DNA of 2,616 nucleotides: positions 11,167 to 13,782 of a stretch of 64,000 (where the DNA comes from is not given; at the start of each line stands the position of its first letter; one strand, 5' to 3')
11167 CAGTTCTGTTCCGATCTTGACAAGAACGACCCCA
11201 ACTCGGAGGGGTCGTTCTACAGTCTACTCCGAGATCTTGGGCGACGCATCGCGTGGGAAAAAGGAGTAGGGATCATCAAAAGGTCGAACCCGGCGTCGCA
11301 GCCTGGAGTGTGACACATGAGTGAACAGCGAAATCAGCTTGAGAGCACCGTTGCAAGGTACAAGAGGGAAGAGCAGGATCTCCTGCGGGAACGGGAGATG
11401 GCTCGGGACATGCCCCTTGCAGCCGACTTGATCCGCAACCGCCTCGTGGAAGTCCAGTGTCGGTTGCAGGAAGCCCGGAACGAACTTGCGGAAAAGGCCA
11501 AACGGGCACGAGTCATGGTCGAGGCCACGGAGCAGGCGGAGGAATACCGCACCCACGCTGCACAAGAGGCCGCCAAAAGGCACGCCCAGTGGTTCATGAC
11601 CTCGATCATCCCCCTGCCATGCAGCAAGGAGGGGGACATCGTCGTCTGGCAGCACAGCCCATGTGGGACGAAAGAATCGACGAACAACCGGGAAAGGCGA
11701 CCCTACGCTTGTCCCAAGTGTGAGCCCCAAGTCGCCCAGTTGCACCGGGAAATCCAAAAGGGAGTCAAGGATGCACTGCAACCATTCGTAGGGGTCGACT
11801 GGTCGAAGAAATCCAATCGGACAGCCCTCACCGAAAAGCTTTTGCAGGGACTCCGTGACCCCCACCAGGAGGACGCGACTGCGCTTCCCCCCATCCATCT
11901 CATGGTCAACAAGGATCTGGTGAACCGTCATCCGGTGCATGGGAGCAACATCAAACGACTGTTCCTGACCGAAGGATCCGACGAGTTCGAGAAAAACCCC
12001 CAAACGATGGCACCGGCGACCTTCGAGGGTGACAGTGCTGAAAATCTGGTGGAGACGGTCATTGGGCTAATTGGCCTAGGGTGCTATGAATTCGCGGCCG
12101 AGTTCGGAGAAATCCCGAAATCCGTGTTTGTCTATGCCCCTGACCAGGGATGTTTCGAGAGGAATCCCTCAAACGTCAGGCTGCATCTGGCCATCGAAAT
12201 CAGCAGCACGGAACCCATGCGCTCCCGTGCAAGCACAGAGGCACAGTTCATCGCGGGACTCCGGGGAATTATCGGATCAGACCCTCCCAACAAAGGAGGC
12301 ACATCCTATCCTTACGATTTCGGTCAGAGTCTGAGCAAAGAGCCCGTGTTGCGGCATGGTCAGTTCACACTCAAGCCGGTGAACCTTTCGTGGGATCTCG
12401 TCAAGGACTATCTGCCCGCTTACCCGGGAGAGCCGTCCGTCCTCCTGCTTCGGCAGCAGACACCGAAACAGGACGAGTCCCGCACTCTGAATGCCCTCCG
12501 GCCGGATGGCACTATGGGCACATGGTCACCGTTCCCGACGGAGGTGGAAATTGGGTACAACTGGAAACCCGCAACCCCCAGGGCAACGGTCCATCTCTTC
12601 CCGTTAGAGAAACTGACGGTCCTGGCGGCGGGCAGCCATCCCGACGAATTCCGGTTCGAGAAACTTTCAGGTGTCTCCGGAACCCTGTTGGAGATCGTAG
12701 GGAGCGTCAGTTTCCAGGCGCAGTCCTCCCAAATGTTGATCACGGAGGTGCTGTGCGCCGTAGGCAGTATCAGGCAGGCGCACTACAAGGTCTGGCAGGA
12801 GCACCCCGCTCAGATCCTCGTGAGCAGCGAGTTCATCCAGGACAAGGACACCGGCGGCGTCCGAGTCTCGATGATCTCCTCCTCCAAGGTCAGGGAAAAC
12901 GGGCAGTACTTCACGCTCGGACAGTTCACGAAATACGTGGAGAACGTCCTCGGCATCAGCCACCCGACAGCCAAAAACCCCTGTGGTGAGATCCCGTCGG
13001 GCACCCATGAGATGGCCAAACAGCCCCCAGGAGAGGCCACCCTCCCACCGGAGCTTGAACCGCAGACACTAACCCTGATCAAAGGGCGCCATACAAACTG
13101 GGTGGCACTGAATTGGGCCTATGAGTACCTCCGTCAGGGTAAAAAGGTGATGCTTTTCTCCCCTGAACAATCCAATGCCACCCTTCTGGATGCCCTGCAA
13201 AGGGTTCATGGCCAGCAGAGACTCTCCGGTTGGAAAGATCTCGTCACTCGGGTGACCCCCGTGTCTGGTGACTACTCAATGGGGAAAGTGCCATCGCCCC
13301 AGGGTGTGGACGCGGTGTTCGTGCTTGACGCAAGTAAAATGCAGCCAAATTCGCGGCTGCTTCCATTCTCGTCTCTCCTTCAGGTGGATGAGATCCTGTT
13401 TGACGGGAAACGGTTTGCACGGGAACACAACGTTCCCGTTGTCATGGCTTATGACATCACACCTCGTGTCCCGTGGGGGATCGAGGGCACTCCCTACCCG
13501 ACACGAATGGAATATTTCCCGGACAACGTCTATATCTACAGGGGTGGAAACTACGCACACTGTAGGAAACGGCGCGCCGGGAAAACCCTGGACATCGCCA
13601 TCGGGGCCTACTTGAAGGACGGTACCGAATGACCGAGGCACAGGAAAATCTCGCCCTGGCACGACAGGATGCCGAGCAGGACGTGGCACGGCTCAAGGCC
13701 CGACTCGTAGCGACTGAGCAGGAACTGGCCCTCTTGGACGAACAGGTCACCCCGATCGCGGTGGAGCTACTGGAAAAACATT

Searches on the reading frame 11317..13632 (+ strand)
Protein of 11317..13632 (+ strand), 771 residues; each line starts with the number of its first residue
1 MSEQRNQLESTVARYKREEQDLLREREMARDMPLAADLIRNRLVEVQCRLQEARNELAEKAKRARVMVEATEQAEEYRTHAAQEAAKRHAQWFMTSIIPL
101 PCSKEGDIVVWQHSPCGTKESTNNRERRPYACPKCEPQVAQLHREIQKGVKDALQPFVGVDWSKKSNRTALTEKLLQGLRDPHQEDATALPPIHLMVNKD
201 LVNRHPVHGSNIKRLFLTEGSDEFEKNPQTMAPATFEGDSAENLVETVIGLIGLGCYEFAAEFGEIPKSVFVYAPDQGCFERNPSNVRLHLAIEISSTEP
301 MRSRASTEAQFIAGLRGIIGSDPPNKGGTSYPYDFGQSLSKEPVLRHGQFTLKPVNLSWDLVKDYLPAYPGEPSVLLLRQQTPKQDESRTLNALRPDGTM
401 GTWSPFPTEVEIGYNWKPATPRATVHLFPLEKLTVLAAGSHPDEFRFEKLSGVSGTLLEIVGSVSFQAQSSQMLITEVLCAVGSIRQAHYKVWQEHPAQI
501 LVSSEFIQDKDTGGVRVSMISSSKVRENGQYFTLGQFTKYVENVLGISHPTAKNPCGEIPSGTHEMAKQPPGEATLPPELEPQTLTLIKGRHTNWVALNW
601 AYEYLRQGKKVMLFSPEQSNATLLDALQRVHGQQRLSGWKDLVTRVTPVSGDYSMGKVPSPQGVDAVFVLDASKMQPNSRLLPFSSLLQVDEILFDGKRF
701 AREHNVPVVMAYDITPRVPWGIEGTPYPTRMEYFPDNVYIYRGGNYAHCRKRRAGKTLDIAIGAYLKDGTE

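Call 9: search_protein_families(library=pfam, proteins=[window:11317-13632:+], max_evalue=0.01)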
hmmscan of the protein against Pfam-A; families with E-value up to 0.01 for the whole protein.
window:11317-13632:+ (771 aa): 0 families

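Call 34: search_solved_structures(query=window:11317-13632:+, max_evalue=1)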
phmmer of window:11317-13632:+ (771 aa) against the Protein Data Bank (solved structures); distinct sequences matched with E-value up to 1: 1.
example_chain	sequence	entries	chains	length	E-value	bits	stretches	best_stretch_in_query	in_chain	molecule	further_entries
7xtl_A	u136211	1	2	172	0.93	10.9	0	622-682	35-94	Alpha-1,3-mannosyl-glycoprotein 4-beta-N-acetylglucosaminyltransferase A soluble form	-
